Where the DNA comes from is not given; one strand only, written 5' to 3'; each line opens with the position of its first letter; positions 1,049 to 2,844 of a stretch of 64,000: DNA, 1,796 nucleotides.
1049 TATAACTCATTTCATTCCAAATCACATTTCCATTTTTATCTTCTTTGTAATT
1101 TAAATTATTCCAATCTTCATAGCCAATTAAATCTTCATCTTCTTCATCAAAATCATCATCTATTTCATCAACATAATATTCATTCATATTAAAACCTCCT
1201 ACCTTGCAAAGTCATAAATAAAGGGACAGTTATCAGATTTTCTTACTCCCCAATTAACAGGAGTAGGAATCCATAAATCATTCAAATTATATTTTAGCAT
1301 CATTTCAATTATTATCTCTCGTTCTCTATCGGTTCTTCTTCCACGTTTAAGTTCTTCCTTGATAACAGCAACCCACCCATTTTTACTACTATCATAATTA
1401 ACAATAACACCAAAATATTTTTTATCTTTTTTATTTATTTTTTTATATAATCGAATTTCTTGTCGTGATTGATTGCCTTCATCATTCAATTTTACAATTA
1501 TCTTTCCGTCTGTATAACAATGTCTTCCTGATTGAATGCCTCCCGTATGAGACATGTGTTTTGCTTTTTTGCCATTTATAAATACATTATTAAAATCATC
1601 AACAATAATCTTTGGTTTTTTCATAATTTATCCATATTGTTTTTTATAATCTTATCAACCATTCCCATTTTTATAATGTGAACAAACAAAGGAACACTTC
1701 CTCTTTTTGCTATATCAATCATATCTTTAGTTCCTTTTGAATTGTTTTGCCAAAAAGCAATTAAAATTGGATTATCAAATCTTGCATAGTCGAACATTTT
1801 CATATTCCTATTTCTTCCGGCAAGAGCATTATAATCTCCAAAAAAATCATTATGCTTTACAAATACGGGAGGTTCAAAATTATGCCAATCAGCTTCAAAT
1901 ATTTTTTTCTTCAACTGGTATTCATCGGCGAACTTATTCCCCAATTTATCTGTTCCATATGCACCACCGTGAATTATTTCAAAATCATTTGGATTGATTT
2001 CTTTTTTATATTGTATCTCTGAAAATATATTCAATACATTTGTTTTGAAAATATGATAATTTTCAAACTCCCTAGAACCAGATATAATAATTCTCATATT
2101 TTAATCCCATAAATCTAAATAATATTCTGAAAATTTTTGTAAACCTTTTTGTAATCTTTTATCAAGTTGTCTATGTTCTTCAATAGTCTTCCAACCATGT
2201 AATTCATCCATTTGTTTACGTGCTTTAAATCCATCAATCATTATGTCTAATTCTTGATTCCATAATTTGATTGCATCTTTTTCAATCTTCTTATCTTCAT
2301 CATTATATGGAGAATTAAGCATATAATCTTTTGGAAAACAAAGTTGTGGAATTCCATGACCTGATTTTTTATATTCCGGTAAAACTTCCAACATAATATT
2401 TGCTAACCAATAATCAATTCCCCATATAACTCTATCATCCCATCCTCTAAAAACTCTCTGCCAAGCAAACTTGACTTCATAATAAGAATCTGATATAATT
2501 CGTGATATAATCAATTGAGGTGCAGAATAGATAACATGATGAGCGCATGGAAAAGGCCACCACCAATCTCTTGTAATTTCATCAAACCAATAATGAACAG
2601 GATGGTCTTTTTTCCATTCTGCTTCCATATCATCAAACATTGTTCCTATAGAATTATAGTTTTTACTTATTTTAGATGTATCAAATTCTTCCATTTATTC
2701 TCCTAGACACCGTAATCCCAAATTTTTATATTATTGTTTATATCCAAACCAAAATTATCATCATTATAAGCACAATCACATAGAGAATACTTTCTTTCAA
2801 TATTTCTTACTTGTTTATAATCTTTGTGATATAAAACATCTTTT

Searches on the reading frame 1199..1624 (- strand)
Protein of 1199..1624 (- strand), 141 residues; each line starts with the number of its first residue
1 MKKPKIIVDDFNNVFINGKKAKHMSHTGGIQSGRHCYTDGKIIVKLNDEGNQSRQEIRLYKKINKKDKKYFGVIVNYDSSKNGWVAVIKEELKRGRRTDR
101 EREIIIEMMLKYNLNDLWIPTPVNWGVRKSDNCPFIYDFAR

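Call 37: find_encoding_contigs(protein=window:1199-1624:-, flank=10000, max_places=3)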
Protein window:1199-1624:- (141 aa): 6 contigs read that carry it; 3 places shown.
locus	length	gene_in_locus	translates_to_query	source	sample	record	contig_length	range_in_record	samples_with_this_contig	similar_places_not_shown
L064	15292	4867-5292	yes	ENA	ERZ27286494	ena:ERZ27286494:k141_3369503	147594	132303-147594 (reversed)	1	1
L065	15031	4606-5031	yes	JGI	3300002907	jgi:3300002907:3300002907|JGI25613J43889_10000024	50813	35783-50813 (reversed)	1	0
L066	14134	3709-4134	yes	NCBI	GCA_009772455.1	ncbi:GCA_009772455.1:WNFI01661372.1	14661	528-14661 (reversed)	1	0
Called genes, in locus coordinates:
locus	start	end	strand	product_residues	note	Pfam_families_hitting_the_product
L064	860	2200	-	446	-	PF00270:DEAD (faint), PF27199:YonV_C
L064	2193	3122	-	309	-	-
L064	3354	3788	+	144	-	-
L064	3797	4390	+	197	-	-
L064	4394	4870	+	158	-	PF10686:YAcAr (weak)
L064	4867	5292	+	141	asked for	-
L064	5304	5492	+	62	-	-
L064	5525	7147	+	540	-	-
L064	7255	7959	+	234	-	-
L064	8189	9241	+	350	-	-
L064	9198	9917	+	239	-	PF01555:N6_N4_Mtase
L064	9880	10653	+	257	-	-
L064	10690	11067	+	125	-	PF00216:Bac_DNA_binding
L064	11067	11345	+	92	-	-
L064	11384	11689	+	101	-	-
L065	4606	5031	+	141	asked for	-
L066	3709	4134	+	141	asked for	-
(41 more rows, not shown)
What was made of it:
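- Closest known: SPbeta repeated element. Same: The window phage shares some SPbeta-type Pfam families, YonV_C and YonG_N (call 37).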

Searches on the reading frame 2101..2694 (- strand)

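Call 30: search_protein_families(library=phrogs, proteins=[window:2101-2694:-], max_evalue=0.0001)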
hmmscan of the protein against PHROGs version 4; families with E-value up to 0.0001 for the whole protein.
window:2101-2694:- (197 aa): 1 family
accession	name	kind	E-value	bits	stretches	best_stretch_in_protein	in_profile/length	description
phrog_11543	-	unknown function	6.6e-05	24.4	0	84-160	21-110/173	-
